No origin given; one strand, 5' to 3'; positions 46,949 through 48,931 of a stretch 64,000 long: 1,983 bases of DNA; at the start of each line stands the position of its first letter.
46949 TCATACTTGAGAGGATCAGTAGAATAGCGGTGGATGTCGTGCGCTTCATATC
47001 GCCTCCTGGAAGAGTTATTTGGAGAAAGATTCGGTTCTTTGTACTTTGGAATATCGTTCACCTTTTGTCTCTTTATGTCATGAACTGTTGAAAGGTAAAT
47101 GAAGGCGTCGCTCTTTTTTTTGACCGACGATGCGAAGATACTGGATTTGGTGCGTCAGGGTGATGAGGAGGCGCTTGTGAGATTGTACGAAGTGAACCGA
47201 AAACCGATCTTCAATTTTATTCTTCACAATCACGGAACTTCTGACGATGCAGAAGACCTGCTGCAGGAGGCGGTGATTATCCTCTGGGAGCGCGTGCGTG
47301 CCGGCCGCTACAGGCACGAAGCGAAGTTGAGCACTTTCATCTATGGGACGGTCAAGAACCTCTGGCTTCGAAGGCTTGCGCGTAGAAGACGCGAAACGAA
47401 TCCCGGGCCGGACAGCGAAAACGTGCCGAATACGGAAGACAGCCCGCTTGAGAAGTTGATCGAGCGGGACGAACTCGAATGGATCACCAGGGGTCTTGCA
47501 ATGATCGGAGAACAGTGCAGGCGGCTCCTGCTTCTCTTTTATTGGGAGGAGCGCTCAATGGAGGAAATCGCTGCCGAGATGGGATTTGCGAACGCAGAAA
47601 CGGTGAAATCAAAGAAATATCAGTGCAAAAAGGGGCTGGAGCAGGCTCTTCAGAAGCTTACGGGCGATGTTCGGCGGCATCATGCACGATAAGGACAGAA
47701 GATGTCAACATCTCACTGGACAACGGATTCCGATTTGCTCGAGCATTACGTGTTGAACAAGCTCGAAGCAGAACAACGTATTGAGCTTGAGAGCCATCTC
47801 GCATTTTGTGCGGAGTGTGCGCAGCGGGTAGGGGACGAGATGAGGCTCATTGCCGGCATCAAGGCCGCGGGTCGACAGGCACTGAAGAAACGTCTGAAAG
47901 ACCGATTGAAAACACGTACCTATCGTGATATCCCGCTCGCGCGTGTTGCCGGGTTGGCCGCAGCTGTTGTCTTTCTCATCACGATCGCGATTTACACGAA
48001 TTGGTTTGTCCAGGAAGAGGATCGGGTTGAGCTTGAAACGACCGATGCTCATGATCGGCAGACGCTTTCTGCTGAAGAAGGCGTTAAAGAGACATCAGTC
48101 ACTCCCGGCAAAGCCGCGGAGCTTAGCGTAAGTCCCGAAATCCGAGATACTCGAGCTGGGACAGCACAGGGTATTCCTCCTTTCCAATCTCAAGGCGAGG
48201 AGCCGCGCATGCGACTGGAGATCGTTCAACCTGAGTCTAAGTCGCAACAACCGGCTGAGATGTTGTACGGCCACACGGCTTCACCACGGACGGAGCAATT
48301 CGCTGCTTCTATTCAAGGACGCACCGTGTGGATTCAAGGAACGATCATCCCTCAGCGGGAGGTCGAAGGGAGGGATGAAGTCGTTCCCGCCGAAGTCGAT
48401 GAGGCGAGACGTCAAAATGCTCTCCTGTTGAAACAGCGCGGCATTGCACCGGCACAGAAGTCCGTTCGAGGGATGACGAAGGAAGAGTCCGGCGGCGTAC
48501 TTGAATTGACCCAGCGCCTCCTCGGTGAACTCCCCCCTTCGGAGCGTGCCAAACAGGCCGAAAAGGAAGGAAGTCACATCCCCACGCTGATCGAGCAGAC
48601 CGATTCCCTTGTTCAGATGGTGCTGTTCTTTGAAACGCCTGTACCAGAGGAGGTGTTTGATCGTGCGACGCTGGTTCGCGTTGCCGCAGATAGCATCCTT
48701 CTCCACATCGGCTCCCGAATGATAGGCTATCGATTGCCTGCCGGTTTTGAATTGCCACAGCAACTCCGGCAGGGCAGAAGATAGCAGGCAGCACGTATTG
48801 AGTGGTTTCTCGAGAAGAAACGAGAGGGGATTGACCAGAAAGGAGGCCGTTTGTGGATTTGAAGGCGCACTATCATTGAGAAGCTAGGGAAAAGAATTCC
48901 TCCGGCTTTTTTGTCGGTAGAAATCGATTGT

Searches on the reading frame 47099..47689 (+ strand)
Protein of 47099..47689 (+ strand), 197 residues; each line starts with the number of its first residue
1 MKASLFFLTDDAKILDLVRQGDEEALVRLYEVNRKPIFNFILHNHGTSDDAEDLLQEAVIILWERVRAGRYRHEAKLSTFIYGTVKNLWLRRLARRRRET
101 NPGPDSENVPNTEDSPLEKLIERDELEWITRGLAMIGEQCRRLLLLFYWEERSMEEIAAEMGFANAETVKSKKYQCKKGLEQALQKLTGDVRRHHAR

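Call 30: search_protein_families(library=pfam, proteins=[window:47099-47689:+])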
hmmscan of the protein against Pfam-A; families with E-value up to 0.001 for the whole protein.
window:47099-47689:+ (197 aa): 2 families
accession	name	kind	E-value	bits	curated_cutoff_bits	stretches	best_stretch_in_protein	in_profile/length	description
PF04542.20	Sigma70_r2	-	4.3e-11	42.9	24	1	29-98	1-70/71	Sigma-70 region 2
PF08281.18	Sigma70_r4_2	-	5.1e-05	23.3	25.7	1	127-163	2-38/54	Sigma-70, region 4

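Call 50: search_protein_families(library=ncbifam, proteins=[window:47099-47689:+], max_evalue=0.001)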
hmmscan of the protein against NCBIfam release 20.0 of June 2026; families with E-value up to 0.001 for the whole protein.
window:47099-47689:+ (197 aa): 61 families (the best 25 are shown)
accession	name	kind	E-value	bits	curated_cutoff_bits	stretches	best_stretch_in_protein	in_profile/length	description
TIGR02937.1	sigma70-ECF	superfamily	1.6e-20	73.4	42.9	1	24-184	1-165/165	sigma-70 family RNA polymerase sigma factor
NF009176.0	PRK12524.1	equivalog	1.4e-18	67.4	264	1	10-185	12-185/196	RNA polymerase sigma factor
NF009166.1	PRK12513.1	equivalog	3.8e-18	65.9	206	1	9-185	7-187/193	RNA polymerase sigma factor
NF009168.0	PRK12515.1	subfamily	1.7e-17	63.5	236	1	9-186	7-181/189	RNA polymerase sigma factor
NF004113.0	PRK05602.1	equivalog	3.8e-17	62.6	208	1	10-189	31-206/211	RNA polymerase sigma factor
TIGR02985.1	Sig70_bacteroi1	subfamily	6.4e-16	59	126.4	1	27-183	4-161/162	RNA polymerase sigma-70 factor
NF007225.0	PRK09643.1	equivalog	2.8e-15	56.6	190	1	10-194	13-192/204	RNA polymerase sigma factor SigM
NF009172.0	PRK12519.1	subfamily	2.9e-15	56.3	222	1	9-187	14-192/194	RNA polymerase sigma factor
NF007223.0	PRK09641.1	equivalog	4.7e-15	55.9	209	1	13-186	7-186/187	RNA polymerase sigma factor SigW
NF009190.0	PRK12538.1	equivalog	2.4e-14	53.6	303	1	8-192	47-227/233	RNA polymerase sigma factor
NF058625.1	sigma_PG0214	equivalog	2.4e-14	53.4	130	1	35-187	15-164/170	GFO_1088 family ECF-type sigma factor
TIGR02983.1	SigE-fam_strep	subfamily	2.5e-14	53.5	141.55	1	23-185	5-159/162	SigE family RNA polymerase sigma factor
NF008888.0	PRK11922.1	equivalog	5.9e-14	52.2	204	1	9-190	15-202/231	RNA polymerase sigma factor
TIGR02948.1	SigW_bacill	equivalog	4.5e-13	49.7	243.1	1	13-186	7-186/187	RNA polymerase sigma factor SigW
NF007227.0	PRK09645.1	subfamily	5.2e-13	49.3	202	1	20-187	9-173/177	sigma-70 family RNA polymerase sigma factor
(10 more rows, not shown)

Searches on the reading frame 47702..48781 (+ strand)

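Call 30: search_protein_families(library=pfam, proteins=[window:47702-48781:+])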
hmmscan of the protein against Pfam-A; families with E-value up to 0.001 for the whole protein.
window:47702-48781:+ (360 aa): 1 family
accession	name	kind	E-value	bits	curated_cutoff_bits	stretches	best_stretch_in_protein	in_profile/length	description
PF13490.11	zf-HC2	-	2.6e-05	24.7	22.2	1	11-40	6-35/35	Putative zinc-finger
